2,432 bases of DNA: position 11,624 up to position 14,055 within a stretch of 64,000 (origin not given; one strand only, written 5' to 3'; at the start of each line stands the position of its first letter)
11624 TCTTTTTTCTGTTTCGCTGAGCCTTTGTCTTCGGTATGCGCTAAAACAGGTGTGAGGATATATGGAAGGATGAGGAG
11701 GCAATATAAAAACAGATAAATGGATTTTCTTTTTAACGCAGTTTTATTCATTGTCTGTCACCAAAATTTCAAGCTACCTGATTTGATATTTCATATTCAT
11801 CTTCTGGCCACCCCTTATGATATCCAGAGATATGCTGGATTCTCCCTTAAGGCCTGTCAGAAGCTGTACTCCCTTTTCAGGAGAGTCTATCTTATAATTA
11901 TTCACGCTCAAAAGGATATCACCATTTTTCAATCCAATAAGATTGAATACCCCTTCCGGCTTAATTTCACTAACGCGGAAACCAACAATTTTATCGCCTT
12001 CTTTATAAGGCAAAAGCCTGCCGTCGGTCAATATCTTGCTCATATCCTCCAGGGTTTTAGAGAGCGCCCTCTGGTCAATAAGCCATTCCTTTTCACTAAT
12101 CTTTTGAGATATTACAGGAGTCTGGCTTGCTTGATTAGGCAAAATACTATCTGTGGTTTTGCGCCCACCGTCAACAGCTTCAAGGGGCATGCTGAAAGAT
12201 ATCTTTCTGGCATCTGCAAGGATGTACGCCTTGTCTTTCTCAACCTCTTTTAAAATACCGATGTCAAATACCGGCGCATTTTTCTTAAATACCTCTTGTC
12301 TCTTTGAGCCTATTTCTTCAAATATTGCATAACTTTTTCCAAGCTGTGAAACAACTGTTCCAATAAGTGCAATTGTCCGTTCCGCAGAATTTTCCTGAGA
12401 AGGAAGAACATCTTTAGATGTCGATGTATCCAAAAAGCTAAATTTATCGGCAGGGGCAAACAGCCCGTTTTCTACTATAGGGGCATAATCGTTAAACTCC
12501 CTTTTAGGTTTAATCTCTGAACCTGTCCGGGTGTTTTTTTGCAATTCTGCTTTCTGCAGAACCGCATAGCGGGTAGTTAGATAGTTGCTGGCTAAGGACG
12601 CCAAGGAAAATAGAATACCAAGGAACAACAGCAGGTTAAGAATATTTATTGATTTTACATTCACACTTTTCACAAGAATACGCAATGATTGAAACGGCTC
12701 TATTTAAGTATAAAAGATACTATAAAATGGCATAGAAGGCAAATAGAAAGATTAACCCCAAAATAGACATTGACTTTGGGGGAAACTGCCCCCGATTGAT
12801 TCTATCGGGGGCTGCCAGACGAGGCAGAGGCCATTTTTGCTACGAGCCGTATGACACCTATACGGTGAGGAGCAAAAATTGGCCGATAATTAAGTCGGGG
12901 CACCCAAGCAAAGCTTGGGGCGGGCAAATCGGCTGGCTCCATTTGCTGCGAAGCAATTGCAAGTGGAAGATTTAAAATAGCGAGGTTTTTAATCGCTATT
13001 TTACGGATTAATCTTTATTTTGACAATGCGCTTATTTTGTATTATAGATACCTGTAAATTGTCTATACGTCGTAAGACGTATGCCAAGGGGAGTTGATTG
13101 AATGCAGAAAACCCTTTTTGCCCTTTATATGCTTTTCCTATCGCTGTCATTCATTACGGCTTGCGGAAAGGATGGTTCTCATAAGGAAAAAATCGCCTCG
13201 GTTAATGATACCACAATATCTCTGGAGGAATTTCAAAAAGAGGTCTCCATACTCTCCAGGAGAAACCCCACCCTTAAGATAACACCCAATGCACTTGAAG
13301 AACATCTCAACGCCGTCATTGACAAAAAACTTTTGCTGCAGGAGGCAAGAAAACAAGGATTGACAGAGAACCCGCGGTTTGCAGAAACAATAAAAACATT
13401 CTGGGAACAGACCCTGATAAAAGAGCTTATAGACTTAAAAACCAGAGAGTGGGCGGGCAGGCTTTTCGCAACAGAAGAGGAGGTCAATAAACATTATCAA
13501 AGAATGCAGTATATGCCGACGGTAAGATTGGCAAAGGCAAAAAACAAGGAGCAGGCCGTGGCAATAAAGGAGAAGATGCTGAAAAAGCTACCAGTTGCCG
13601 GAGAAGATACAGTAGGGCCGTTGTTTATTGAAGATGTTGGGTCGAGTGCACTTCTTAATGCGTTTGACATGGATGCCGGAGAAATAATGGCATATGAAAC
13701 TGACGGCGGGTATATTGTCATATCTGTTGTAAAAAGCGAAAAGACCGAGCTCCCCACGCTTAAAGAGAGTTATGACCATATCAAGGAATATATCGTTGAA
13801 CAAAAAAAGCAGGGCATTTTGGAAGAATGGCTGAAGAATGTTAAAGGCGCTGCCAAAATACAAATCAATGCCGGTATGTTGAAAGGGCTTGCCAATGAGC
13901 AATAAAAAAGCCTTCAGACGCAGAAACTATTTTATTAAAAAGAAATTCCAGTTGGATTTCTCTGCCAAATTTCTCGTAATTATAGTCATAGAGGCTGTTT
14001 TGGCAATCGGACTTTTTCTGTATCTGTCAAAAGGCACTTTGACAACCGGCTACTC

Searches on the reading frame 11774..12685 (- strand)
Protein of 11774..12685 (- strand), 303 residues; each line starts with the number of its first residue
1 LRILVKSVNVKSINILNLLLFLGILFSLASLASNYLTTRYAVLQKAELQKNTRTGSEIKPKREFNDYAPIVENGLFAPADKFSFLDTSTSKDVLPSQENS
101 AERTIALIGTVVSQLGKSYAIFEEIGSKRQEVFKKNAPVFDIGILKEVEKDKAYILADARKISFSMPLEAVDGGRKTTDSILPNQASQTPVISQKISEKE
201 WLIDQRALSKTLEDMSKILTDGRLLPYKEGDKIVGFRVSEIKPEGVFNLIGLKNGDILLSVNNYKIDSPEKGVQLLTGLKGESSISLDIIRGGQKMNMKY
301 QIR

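Call 11: search_protein_families(library=pfam, proteins=[window:11774-12685:-])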
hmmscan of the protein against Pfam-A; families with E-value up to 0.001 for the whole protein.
window:11774-12685:- (303 aa): 2 families
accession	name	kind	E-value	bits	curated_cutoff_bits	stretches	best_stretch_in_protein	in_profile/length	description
PF17820.7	PDZ_6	-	9.2e-06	25.7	27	1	238-291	2-54/54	PDZ domain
PF13180.12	PDZ_2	-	1.2e-05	25.9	27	1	235-298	13-76/80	PDZ domain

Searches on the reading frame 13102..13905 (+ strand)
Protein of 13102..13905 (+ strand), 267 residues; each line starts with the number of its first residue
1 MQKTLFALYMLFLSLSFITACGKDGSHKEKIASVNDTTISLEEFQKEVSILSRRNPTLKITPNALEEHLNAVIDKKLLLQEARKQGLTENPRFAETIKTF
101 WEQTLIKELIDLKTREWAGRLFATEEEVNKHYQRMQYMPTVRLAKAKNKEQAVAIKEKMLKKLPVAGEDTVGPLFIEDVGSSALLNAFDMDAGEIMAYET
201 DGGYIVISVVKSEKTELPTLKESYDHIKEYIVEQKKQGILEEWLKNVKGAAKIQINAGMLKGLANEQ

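Call 11: search_protein_families(library=pfam, proteins=[window:13102-13905:+])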
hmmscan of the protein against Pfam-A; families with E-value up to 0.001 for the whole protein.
window:13102-13905:+ (267 aa): 2 families
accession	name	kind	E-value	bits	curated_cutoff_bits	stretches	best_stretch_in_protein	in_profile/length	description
PF13623.11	SurA_N_2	-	1.6e-08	34.9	28.5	1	5-88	11-109/145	SurA-like N-terminal domain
PF13624.11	SurA_N_3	-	1.8e-08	34.8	27.2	1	5-88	13-107/162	SurA-like N-terminal domain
